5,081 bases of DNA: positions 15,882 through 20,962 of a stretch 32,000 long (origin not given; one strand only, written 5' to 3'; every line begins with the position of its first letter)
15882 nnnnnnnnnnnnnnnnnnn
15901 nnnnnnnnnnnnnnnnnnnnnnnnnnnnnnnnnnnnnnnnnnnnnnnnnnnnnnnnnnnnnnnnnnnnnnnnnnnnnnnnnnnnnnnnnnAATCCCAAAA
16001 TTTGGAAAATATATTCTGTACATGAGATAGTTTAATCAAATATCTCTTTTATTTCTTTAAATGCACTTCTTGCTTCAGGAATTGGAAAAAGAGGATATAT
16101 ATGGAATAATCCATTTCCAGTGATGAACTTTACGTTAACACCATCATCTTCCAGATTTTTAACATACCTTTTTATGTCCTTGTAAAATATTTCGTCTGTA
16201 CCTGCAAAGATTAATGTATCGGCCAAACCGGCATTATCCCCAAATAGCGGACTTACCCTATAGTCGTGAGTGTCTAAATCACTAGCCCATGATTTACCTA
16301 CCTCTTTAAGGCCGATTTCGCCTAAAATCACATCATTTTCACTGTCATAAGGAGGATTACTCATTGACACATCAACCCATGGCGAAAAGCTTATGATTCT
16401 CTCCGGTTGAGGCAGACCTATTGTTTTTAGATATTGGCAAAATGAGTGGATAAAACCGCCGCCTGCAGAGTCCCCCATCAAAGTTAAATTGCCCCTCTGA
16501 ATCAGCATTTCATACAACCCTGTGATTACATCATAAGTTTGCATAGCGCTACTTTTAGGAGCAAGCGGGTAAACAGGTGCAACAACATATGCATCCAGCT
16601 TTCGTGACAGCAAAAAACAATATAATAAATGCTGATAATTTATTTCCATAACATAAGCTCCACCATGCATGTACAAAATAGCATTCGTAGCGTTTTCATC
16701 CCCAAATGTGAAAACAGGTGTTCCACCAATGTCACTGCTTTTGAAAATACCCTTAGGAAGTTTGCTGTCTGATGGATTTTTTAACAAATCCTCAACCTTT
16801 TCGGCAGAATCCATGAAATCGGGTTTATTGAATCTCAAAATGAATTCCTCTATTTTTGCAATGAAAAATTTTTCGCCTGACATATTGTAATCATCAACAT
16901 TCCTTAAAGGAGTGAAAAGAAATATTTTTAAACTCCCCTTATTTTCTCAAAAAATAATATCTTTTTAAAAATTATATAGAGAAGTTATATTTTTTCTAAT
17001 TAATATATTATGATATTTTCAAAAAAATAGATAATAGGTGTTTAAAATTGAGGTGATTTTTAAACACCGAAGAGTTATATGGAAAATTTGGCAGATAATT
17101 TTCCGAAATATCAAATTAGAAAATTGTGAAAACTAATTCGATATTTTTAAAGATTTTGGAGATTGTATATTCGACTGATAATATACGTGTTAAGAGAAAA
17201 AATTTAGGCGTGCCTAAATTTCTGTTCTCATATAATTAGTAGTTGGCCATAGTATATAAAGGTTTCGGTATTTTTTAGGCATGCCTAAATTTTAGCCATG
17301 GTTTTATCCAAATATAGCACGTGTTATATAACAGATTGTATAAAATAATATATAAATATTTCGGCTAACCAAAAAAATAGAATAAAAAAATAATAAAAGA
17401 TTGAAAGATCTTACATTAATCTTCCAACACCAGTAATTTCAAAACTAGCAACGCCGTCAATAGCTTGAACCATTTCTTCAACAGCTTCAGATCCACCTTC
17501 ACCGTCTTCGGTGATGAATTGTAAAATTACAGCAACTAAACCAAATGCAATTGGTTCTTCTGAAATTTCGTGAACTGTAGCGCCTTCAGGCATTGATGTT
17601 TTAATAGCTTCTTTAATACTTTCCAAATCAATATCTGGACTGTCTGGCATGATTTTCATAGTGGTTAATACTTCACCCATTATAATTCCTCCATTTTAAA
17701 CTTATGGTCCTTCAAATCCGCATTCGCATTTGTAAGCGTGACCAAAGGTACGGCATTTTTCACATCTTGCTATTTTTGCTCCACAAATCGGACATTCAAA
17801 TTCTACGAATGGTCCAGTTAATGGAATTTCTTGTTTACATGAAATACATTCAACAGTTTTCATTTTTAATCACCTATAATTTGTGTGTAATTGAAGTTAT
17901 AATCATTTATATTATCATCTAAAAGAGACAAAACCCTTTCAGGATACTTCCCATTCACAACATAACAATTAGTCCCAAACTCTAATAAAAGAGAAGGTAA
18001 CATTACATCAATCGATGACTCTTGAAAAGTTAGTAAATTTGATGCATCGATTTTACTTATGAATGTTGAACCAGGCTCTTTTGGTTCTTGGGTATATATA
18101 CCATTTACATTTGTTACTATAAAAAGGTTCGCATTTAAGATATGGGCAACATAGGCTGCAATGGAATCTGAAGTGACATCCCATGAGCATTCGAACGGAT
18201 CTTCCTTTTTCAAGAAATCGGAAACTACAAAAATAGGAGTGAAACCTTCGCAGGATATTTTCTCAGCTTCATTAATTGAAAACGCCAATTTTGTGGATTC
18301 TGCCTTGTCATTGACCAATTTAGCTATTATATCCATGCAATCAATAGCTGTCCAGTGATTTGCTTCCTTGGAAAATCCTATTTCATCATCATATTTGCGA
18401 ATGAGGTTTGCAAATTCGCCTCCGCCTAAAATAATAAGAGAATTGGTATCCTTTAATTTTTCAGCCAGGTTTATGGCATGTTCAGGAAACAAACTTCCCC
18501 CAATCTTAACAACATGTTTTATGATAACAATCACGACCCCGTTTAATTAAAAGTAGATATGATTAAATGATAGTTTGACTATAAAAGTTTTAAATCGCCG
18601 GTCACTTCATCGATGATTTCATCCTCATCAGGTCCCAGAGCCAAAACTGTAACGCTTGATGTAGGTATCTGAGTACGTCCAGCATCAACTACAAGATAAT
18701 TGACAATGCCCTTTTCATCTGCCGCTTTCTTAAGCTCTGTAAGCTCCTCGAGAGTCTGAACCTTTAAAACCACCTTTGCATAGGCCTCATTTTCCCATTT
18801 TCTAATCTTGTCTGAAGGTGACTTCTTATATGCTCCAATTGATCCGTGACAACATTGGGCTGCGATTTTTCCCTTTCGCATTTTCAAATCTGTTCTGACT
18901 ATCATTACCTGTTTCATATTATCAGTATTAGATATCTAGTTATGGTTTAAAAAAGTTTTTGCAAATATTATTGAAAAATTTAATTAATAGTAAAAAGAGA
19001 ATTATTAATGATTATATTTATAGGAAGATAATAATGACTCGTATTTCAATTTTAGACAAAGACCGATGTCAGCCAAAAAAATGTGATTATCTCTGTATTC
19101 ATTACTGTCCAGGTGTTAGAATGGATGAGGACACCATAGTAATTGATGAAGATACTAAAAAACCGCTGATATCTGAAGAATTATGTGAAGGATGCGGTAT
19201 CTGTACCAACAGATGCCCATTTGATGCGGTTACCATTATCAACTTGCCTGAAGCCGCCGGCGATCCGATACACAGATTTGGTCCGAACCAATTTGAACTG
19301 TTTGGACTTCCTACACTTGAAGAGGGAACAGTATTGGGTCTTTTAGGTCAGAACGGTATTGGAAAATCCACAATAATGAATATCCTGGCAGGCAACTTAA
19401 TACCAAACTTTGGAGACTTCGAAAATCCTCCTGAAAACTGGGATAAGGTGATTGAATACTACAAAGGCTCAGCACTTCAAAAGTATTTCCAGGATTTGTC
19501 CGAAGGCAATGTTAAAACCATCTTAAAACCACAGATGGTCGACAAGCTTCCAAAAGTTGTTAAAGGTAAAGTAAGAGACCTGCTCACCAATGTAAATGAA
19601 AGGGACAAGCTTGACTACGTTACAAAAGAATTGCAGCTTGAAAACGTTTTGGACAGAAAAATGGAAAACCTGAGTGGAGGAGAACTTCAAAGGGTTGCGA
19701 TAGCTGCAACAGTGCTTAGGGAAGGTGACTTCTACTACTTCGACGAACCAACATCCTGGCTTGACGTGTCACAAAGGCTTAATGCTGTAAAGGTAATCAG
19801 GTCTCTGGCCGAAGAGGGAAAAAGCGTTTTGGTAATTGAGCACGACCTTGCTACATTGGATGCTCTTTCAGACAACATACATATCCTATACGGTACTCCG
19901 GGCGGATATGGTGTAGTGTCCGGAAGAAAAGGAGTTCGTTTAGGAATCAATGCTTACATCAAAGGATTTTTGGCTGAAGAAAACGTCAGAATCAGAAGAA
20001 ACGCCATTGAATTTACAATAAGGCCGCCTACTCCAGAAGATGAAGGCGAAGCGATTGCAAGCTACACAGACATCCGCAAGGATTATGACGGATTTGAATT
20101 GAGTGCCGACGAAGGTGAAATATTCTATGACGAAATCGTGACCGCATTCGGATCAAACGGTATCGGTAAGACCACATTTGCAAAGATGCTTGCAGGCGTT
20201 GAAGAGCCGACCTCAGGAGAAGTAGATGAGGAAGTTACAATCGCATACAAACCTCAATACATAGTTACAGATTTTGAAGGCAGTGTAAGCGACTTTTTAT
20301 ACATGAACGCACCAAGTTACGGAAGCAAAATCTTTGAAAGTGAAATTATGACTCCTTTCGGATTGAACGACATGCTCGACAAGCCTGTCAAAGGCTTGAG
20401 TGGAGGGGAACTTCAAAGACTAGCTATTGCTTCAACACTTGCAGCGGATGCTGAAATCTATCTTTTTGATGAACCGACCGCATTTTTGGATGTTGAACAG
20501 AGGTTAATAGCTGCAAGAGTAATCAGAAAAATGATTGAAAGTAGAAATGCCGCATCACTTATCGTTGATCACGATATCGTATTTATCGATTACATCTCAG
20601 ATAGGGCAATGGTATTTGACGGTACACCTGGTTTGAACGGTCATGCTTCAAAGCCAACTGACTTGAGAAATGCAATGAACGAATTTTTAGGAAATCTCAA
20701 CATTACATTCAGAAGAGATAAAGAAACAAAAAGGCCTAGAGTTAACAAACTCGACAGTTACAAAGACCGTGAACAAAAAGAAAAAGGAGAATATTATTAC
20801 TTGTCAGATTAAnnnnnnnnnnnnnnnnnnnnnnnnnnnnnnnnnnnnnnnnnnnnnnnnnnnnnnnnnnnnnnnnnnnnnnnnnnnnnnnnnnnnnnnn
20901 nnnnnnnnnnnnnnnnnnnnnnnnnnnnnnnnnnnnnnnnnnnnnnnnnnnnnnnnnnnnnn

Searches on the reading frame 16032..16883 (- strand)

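Call 10: search_protein_families(library=ncbifam, proteins=[window:16032-16883:-])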
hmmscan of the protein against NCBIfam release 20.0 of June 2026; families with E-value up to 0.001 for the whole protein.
window:16032-16883:- (283 aa): 6 families
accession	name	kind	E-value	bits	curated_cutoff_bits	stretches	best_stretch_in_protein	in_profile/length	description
NF058651.1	GESAG_HSLs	subfamily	2.4e-25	89.2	430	1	62-269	63-276/296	GESAG motif subfamily hormone-sensitive lipase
NF052352.1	TriaclglyLipLipYMycb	equivalog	7.1e-25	88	450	1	67-267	189-381/397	triacylglycerol lipase LipY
NF058649.1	GTSAG_HSLs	subfamily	5.5e-17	62.1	380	1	47-282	67-308/312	GTSAG motif subfamily hormone-sensitive lipase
NF058653.1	LipP1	equivalog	1.6e-13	50.2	350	1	58-278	63-296/300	LipP1 family hormone-sensitive lipase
NF058650.1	GCSAG_HSLs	subfamily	1.4e-08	34.7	410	1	59-283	78-310/314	GCSAG motif subfamily hormone-sensitive lipase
NF033149.0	CHL_hydrolase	equivalog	0.00028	19.9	500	1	63-261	72-282/310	chloramphenicol hydrolase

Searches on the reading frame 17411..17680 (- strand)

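Call 10: search_protein_families(library=ncbifam, proteins=[window:17411-17680:-])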
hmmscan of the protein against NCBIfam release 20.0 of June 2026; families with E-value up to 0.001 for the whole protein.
window:17411-17680:- (89 aa): 2 families
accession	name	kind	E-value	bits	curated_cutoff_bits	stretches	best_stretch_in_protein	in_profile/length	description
NF001670.0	PRK00435.1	equivalog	4.4e-30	103.5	67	1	1-88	1-88/88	elongation factor 1-beta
TIGR00489.1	aEF-1_beta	equivalog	7.3e-28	96.5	61.2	1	1-87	1-87/88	elongation factor 1-beta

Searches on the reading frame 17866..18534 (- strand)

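Call 10: search_protein_families(library=ncbifam, proteins=[window:17866-18534:-])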
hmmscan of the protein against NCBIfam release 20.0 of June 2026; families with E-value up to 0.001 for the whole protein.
window:17866-18534:- (222 aa): 6 families
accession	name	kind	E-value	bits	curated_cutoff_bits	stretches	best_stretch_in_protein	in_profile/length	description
NF040622.1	MfnE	equivalog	9.1e-42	143.1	300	1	7-210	2-205/211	[5-(aminomethyl)furan-3-yl]methyl phosphate kinase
TIGR02076.1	pyrH_arch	equivalog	1.3e-09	38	158.05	1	8-203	2-210/222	UMP kinase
NF040647.1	IPPK_Arch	equivalog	6.1e-08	32.2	120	1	78-206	112-250/259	isopentenyl phosphate kinase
TIGR00761.1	argB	equivalog_domain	8.2e-07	28.8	151.3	1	119-172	153-203/231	acetylglutamate kinase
NF010661.0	PRK14058.1-3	equivalog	1.4e-05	24.3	251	1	93-166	147-217/283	acetylglutamate/acetylaminoadipate kinase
TIGR01027.1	proB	equivalog_domain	0.00013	21.3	186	1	123-166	146-191/363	glutamate 5-kinase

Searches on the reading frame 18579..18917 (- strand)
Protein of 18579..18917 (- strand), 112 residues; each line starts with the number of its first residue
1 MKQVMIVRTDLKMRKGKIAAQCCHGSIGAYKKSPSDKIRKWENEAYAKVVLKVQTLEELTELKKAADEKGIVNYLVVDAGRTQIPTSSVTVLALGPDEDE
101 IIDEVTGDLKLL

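Call 10: search_protein_families(library=ncbifam, proteins=[window:18579-18917:-])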
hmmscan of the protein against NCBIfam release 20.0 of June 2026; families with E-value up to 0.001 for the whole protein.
window:18579-18917:- (112 aa): 2 families
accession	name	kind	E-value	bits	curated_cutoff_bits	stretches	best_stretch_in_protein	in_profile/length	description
TIGR00283.1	arch_pth2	equivalog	4.5e-44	149.4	82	1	1-112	1-115/115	aminoacyl-tRNA hydrolase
NF003314.0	PRK04322.1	equivalog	1.5e-41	141.2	126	1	1-112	3-117/117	peptidyl-tRNA hydrolase Pth2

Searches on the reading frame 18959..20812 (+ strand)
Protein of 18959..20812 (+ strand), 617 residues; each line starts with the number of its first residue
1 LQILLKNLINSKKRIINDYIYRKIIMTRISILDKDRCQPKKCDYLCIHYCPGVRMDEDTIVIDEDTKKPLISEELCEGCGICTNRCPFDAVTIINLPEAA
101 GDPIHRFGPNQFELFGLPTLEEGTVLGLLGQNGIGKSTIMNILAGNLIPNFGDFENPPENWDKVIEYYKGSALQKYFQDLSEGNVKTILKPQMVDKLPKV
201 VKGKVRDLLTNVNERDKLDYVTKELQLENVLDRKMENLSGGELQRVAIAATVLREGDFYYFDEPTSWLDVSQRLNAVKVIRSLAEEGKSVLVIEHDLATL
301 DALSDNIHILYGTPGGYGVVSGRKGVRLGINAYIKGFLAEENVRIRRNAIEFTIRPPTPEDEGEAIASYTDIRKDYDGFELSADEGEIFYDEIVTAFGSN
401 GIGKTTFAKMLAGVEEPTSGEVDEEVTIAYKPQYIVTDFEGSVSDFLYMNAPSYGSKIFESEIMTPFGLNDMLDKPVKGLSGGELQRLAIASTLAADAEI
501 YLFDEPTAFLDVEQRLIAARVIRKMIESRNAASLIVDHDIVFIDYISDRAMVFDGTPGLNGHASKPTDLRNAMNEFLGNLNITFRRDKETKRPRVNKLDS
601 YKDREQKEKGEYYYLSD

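Call 10: search_protein_families(library=ncbifam, proteins=[window:18959-20812:+])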
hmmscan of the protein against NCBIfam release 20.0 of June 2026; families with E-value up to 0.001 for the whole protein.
window:18959-20812:+ (617 aa): 200 families (the best 25 are shown)
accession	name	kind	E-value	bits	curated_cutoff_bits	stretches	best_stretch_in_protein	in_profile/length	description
NF009945.0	PRK13409.1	equivalog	3.2e-272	904.5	469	1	26-615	1-590/592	ribosome biogenesis/translation initiation ATPase RLI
NF000355.4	ribo_prot_ABC_F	equivalog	2e-49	168.8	380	2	384-549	21-183/499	ribosomal protection-like ABC-F family protein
NF040873.1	AztA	equivalog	4.2e-48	163.5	220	3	389-540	16-179/191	zinc ABC transporter ATP-binding protein AztA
NF040933.2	ABC_arch_GlcV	equivalog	1.1e-41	142.9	450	3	215-310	119-215/357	glucose ABC transporter ATP-binding protein GlcV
TIGR03873.1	F420-0_ABC_ATP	hypoth_equivalog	2.6e-41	141.6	372.4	2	122-311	26-211/256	putative F420-0 ABC transporter ATP-binding protein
TIGR01188.1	drrA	subfamily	6.5e-41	140.6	312.45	3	390-554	18-198/302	daunorubicin resistance ABC transporter, ATP-binding protein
TIGR04520.1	ECF_ATPase_1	equivalog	7.2e-41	140.4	315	2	216-310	115-209/269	energy-coupling factor transporter ATPase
TIGR03608.1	L_ocin_972_ABC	subfamily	1.8e-39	135.4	254.85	2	119-305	20-202/206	putative bacteriocin export ABC transporter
NF010068.0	PRK13548.1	equivalog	6.7e-39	133.5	261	2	119-310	27-216/261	heme ABC transporter ATP-binding protein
TIGR01166.1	cbiO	subfamily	7.6e-38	129.9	211.8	2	120-297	15-187/190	cobalt ABC transporter, ATP-binding protein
TIGR02857.1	CydD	equivalog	2.8e-37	128.9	435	2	120-305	345-525/529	thiol reductant ABC exporter subunit CydD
TIGR04521.1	ECF_ATPase_2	equivalog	8.4e-37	126.8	330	2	224-310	132-218/279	energy-coupling factor transporter ATPase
NF008409.0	PRK11231.1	equivalog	8.9e-37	126.8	375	2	120-309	25-210/255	Fe(3+) dicitrate ABC transporter ATP-binding protein FecE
NF002981.0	PRK03695.1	equivalog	2.9e-36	125.1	281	2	120-309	23-209/253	vitamin B12 ABC transporter ATP-binding protein BtuD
TIGR02142.1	modC_ABC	equivalog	3.9e-36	125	285.05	3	216-310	110-205/353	molybdenum ABC transporter ATP-binding protein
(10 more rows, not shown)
